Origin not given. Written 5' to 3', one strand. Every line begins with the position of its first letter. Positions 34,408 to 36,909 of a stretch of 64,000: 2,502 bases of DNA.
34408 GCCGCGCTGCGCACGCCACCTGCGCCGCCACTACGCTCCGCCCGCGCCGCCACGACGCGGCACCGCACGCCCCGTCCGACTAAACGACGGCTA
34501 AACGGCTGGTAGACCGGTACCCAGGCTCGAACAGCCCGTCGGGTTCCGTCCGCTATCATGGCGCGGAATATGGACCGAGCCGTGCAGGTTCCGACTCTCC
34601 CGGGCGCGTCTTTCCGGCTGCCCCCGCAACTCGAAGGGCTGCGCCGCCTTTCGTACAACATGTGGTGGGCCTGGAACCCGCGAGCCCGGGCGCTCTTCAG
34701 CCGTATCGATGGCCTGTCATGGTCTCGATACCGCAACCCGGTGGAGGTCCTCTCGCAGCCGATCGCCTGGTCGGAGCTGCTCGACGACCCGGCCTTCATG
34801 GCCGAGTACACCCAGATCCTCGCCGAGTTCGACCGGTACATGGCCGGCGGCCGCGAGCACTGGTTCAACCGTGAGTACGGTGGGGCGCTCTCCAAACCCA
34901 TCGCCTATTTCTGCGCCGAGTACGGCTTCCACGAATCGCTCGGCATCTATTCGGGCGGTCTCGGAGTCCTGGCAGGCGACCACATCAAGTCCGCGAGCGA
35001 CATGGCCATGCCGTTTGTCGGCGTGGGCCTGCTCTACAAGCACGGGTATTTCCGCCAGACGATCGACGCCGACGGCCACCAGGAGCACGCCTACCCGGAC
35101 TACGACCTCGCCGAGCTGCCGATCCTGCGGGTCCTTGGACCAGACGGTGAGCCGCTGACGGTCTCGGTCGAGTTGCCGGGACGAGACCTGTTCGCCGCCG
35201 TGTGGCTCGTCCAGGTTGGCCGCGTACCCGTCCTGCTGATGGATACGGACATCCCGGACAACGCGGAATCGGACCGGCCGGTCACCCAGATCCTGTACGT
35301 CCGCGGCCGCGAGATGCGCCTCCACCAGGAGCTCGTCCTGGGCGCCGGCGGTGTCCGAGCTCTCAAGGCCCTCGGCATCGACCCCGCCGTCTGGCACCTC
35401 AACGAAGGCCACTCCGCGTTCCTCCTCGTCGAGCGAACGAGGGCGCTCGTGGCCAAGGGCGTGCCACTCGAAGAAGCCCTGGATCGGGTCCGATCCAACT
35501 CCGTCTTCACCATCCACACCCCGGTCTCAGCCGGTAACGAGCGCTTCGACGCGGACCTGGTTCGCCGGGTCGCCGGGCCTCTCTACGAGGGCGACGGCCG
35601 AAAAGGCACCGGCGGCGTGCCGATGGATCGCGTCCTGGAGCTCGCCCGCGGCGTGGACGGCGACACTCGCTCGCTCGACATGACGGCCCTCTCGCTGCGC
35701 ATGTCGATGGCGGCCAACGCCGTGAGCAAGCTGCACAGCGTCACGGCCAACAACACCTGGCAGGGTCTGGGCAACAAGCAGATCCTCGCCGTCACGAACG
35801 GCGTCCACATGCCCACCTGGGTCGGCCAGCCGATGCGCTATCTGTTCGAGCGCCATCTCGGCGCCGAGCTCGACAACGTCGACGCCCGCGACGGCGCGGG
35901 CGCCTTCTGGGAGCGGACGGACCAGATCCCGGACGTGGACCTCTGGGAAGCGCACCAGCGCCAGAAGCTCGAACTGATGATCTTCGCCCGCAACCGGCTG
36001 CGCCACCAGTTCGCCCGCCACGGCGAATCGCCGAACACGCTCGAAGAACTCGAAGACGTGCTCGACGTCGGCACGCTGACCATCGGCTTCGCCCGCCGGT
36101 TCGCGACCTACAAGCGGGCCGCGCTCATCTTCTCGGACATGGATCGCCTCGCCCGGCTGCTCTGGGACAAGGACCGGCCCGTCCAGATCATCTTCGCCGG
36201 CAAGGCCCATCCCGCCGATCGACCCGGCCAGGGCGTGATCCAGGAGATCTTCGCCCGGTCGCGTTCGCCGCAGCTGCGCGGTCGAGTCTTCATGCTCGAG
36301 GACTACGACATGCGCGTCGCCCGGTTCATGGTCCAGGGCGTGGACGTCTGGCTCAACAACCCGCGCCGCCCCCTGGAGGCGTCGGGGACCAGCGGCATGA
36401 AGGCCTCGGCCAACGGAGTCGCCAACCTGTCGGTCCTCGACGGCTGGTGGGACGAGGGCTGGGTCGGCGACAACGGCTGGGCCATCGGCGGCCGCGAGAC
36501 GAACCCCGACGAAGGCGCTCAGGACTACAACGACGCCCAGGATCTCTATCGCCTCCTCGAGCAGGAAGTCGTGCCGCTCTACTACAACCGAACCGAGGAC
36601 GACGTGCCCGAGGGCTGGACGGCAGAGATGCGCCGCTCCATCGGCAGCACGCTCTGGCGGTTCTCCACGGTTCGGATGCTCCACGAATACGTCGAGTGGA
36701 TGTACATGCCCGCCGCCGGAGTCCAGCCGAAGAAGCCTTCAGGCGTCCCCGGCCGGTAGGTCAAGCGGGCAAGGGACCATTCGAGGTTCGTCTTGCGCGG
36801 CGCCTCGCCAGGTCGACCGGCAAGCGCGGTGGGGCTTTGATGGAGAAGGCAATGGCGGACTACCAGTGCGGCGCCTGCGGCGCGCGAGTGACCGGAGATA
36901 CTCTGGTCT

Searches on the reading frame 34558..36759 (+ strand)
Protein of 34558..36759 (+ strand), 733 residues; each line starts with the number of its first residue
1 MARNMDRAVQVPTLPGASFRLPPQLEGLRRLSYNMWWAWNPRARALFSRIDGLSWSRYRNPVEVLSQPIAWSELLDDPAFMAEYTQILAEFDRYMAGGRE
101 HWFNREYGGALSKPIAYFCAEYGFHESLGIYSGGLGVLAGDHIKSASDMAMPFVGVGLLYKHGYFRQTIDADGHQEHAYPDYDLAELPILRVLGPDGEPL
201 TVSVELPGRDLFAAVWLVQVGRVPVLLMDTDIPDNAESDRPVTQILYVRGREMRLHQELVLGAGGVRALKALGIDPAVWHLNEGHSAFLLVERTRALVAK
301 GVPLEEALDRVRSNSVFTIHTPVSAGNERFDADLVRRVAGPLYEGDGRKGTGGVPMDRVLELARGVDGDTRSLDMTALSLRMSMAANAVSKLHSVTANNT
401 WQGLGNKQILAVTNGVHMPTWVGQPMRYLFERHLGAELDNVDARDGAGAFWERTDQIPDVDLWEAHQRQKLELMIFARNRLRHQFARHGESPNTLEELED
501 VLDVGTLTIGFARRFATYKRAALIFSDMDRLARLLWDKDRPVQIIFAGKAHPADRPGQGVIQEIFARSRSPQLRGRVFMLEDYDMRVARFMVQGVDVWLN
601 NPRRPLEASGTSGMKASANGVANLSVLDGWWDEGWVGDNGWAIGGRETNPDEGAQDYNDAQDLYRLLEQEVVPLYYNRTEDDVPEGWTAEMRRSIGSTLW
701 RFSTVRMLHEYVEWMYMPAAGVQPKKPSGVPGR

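Call 12: find_encoding_contigs(protein=window:34558-36759:+, flank=10000, max_places=10)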
Protein window:34558-36759:+ (733 aa): no gene with exactly this product is on record in the collection.
